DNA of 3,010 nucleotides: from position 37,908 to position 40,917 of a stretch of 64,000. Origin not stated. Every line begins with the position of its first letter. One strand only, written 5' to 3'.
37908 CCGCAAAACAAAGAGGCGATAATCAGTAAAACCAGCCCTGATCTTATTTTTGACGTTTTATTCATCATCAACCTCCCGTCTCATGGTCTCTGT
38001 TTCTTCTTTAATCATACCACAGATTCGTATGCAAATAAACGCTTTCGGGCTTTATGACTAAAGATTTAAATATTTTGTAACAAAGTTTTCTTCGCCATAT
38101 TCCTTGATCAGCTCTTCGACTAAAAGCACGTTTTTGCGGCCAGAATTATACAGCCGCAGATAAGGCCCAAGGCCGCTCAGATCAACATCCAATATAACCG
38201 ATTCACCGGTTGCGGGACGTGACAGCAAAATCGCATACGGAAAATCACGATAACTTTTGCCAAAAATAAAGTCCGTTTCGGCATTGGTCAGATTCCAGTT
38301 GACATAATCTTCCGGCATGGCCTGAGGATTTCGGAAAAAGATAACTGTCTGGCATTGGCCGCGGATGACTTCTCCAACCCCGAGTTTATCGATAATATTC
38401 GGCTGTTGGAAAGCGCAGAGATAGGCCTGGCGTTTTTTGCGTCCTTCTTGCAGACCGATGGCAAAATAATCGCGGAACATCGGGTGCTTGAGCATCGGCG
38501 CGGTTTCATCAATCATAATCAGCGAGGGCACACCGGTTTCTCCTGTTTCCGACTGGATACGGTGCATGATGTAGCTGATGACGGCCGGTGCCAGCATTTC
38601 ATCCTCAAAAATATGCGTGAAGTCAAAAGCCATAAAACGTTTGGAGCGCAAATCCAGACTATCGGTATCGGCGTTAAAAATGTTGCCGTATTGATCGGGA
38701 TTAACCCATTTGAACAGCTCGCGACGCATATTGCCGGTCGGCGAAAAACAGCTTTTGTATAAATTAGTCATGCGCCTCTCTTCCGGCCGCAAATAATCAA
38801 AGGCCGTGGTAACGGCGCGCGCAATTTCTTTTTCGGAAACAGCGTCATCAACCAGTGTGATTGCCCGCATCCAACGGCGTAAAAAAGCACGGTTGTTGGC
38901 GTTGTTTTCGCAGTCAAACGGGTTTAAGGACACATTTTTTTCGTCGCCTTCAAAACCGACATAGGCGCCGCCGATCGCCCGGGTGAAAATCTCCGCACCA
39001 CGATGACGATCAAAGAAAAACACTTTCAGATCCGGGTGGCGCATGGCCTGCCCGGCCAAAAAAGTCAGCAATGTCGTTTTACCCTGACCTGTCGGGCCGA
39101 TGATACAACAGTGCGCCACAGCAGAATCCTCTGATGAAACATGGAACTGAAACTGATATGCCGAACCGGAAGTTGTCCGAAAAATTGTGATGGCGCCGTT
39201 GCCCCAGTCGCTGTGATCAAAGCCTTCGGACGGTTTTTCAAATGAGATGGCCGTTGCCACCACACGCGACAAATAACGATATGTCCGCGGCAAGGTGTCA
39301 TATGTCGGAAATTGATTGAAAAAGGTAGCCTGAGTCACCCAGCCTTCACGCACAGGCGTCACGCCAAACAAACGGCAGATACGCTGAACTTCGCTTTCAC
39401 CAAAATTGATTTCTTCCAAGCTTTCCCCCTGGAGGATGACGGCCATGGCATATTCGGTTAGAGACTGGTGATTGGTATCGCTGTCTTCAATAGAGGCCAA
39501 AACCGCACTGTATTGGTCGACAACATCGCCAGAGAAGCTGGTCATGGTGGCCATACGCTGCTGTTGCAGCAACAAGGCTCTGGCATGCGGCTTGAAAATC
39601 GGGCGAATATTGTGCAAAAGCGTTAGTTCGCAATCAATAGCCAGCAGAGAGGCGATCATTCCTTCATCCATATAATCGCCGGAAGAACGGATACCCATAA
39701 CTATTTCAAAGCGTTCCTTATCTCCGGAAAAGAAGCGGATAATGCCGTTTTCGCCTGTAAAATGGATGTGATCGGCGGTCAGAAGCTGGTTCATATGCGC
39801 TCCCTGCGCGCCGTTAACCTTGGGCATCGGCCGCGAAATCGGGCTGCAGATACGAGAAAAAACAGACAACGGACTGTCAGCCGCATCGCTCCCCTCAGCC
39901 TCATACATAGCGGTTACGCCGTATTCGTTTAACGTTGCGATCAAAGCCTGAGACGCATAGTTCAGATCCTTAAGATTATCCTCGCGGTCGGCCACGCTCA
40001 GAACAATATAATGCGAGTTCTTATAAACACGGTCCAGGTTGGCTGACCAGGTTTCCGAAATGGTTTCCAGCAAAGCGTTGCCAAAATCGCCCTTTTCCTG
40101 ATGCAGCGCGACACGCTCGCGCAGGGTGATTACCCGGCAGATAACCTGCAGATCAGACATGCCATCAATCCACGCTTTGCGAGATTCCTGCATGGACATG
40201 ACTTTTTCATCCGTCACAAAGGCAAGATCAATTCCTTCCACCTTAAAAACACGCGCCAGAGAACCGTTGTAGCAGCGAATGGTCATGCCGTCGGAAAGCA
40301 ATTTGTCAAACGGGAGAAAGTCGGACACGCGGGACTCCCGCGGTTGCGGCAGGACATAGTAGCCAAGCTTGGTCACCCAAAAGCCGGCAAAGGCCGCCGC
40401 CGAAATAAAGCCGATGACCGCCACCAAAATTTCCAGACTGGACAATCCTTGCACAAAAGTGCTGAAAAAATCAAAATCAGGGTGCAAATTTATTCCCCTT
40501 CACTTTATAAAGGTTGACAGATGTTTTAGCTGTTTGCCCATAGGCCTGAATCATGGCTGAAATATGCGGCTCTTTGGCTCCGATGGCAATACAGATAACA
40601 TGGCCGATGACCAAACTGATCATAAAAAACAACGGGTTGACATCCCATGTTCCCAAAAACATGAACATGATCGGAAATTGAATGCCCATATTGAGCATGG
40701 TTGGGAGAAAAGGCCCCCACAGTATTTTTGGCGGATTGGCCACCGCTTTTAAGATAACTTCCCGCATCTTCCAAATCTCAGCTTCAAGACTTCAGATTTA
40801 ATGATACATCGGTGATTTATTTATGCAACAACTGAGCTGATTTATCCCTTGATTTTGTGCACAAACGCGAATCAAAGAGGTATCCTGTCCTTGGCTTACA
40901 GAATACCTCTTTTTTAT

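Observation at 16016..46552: A ~30.5-kb single-strand operon encodes a heavily expanded VirB-type T4SS, most of it non-canonical sequence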

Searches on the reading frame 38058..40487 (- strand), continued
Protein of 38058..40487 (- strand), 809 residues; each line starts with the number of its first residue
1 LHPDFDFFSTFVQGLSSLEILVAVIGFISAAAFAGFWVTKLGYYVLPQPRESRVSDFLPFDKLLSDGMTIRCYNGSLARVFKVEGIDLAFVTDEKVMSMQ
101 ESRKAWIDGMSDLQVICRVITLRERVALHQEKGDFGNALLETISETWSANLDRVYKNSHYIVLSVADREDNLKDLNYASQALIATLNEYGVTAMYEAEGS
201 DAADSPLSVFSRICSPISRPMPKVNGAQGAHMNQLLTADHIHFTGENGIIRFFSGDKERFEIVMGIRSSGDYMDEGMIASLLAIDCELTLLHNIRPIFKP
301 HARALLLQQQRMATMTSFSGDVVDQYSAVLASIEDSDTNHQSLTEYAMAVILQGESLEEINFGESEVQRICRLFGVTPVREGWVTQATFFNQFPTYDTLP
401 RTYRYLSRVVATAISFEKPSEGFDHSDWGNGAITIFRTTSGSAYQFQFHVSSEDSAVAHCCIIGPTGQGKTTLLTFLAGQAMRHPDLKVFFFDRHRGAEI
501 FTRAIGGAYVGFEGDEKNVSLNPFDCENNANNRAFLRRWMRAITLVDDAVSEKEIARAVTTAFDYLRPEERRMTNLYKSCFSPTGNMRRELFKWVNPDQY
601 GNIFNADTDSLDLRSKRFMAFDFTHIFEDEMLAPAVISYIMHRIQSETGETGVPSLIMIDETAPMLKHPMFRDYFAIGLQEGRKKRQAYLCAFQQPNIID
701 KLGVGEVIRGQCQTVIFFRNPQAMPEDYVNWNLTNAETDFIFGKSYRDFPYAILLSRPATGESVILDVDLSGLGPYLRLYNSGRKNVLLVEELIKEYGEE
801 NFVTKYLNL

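Call 54: search_protein_families(library=pfam, max_evalue=1, proteins=[L077:26441-28093:+, L078:25855-27153:+, L077:22351-23172:+, L077:23216-23902:+, L077:23932-25218:+, L078:22415-23170:+, L078:23294-24655:+, L077:28105-29877:+])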
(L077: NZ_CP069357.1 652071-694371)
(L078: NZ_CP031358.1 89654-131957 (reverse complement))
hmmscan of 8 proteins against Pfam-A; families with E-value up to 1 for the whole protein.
L077:26441-28093:+ (550 aa): 1 family
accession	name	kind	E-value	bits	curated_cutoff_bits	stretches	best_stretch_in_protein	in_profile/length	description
PF03524.21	CagX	-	2.2e-19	70.5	34.2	1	110-352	4-195/198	Conjugal transfer protein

L078:25855-27153:+ (432 aa): 1 family
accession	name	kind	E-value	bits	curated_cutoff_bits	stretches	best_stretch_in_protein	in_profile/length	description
PF03524.21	CagX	-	9.3e-17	61.9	34.2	1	72-297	5-197/198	Conjugal transfer protein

L077:22351-23172:+ (273 aa): 6 families
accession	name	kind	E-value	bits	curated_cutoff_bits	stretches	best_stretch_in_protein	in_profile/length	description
PF11114.13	Minor_capsid_2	-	0.042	14.4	27.7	1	206-261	2-57/113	Minor capsid protein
PF12977.12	DUF3861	-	0.046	14.4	27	1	206-249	28-71/90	Domain of Unknown Function with PDB structure (DUF3861)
PF20070.4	DUF6466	-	0.05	14.5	25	1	203-269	14-80/146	Family of unknown function (DUF6466)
PF12041.13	DELLA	-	0.14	12.5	23.8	1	53-99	16-64/69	Transcriptional regulator DELLA protein N terminal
PF07996.16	T4SS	-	0.17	12.6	24.7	0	37-238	1-168/197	Type IV secretion system proteins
PF10046.14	BLOC1_2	-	0.62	10.9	33.4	0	47-80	51-84/96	Biogenesis of lysosome-related organelles complex-1 subunit 2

L077:23216-23902:+ (228 aa): 2 families
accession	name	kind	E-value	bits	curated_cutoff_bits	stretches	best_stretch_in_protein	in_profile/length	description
PF15125.11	TMEM238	-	0.077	13.6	27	1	9-61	10-59/64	TMEM238 protein family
PF00122.25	E1-E2_ATPase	-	0.67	9.9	28.1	0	2-60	112-163/181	E1-E2 ATPase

L077:23932-25218:+ (428 aa): 3 families
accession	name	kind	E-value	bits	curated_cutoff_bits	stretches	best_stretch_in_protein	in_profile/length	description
PF10157.14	BORCS6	-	0.036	14.7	35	0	65-110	55-100/101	BLOC-1-related complex sub-unit 6 C-terminal helix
PF25610.1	HR1_TOCA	-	0.28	11.9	27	0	366-409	34-77/90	TOCA family HR1 domain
PF05911.16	FPP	-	0.3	9.7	40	1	247-406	500-654/871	Filament-like plant protein, long coiled-coil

L078:22415-23170:+ (251 aa): 5 families
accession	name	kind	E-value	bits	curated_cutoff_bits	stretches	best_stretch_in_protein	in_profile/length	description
PF07996.16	T4SS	-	6.8e-07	30.3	24.7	1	30-232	1-187/197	Type IV secretion system proteins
PF10057.14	MpsC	-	0.0026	18.3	23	1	26-84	25-83/111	Na+-translocating membrane potential-generating system (MpsC)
PF24615.2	Spectrin_Anc-1_2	-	0.037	14.7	28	1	46-80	36-70/105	Nuclear anchorage protein 1, spectrin repeat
PF05531.17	NPV_P10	-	0.039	14.9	29.8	0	40-83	7-49/75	Nucleopolyhedrovirus P10 protein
PF08651.15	DASH_Duo1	-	0.11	12.8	25.4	0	38-68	15-45/74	DASH complex subunit Duo1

L078:23294-24655:+ (453 aa): 1 family
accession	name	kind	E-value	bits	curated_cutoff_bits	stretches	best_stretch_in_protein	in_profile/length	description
PF12259.13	Baculo_F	-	0.23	10.4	24.1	1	107-151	238-281/609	Baculovirus F protein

L077:28105-29877:+ (590 aa): 2 families
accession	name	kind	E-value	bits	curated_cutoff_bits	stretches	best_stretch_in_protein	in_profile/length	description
PF03743.19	TrbI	-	8.1e-32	111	35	1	259-451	2-188/188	Bacterial conjugation TrbI-like protein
PF23879.1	DUF7232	-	0.013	16.4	27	1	429-456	5-32/79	Family of unknown function (DUF7232)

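Call 56: get_annotated_region(hit=H4, flank=15000)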
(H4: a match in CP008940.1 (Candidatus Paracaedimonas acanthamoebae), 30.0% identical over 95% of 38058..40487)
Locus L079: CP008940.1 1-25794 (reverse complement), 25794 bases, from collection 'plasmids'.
description: Candidatus Caedibacter acanthamoebae plasmid Plasmid_00004, complete sequence
organism: Candidatus Paracaedimonas acanthamoebae (NCBI taxid 244581)
taxonomy: Bacteria; Pseudomonadota; Alphaproteobacteria; Holosporales; Caedimonadaceae; Candidatus Paracaedimonas; Candidatus Paracaedimonas acanthamoebae
host: -; source: Acanthamoeba polyphaga HN-3; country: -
typing (MOB-suite, as given by PLSDB): mobilizable; replicon rep_cluster_223; relaxase MOBQ
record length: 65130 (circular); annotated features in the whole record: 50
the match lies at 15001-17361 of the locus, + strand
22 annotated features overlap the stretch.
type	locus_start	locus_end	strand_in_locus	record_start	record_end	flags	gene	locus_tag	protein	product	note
CDS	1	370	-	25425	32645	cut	-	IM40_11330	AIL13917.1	hypothetical protein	-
CDS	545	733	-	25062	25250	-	-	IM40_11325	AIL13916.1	hypothetical protein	-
CDS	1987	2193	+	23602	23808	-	-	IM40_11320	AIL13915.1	hypothetical protein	-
CDS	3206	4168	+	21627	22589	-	-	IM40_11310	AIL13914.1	hypothetical protein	-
CDS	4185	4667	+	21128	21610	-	-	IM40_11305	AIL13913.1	hypothetical protein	-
CDS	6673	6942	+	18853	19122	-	-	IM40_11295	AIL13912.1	hypothetical protein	-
CDS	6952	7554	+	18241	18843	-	-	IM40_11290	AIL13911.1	hypothetical protein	-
CDS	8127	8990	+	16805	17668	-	-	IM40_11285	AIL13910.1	hypothetical protein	-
CDS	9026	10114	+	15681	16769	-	-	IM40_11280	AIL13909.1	hypothetical protein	-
CDS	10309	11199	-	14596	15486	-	-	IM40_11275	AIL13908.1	hypothetical protein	-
CDS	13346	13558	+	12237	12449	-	-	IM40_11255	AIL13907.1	hypothetical protein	-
CDS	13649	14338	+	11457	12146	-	-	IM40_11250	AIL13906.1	hypothetical protein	-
CDS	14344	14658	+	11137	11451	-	-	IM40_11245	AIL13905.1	hypothetical protein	-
CDS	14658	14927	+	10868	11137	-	-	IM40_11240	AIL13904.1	hypothetical protein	-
CDS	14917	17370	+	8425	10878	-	-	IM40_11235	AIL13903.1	hypothetical protein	-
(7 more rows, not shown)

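Call 57: get_annotated_region(hit=H2, flank=12000)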
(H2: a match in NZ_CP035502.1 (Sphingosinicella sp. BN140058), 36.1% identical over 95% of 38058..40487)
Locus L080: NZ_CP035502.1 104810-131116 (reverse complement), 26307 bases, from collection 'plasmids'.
description: Sphingosinicella sp. BN140058 plasmid p1, complete sequence
organism: Sphingosinicella sp. BN140058 (NCBI taxid 1892855)
taxonomy: Bacteria; Pseudomonadota; Alphaproteobacteria; Sphingomonadales; Sphingosinicellaceae; Sphingosinicella; Sphingosinicella sp. BN140058
host: -; source: Cell culture,soil; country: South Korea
typing (MOB-suite, as given by PLSDB): mobilizable; relaxase MOBQ
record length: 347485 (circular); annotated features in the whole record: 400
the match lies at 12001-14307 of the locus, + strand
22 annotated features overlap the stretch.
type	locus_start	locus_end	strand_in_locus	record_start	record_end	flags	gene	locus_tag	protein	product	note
CDS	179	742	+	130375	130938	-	-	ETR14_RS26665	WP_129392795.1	hypothetical protein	-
CDS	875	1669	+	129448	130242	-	-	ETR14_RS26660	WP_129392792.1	metallophosphoesterase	-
CDS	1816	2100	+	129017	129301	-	-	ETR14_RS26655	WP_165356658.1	hypothetical protein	-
CDS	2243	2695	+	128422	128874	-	-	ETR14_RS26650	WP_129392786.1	hypothetical protein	-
CDS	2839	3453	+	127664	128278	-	-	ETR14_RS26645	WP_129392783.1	hypothetical protein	-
CDS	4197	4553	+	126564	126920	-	-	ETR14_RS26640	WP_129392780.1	hypothetical protein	-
CDS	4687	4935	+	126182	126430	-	-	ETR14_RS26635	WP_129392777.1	hypothetical protein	-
CDS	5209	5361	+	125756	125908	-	arfA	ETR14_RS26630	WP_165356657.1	alternative ribosome rescue factor ArfA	GO:0072344 - rescue of stalled ribosome [Evidence IEA]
CDS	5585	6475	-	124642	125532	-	-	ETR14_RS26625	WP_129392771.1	hypothetical protein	-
CDS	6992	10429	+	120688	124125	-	-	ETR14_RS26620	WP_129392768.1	MobA/MobL family protein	-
CDS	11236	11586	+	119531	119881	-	-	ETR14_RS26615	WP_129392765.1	hypothetical protein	-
CDS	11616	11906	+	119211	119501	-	-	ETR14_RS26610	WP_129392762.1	hypothetical protein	-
CDS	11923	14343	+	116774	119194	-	-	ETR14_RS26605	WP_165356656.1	hypothetical protein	-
CDS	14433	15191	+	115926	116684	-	-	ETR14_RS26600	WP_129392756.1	hypothetical protein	-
CDS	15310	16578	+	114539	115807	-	-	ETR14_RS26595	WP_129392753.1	hypothetical protein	-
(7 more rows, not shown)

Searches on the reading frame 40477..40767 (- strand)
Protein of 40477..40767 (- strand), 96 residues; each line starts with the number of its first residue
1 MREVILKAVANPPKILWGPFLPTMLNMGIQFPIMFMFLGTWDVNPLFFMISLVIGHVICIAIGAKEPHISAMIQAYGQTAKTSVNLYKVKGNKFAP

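Call 5: search_protein_families(library=pfam, max_evalue=0.01, proteins=[window:40477-40767:-])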
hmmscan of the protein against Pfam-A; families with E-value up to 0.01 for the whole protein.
window:40477-40767:- (96 aa): 0 families

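Call 15: search_protein_families(library=ncbifam, max_evalue=0.1, proteins=[window:40477-40767:-])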
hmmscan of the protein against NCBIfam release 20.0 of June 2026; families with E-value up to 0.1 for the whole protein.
window:40477-40767:- (96 aa): 0 families

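Call 33: search_solved_structures(query=A1, max_evalue=10, show_alignments=2)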
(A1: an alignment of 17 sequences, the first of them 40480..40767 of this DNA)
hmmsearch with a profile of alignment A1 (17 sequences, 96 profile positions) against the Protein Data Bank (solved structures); distinct sequences matched with E-value up to 10: 0.

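Call 54: search_protein_families(library=pfam, max_evalue=1, proteins=[window:40477-40767:-])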
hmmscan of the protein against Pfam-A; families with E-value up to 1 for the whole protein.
window:40477-40767:- (96 aa): 0 families
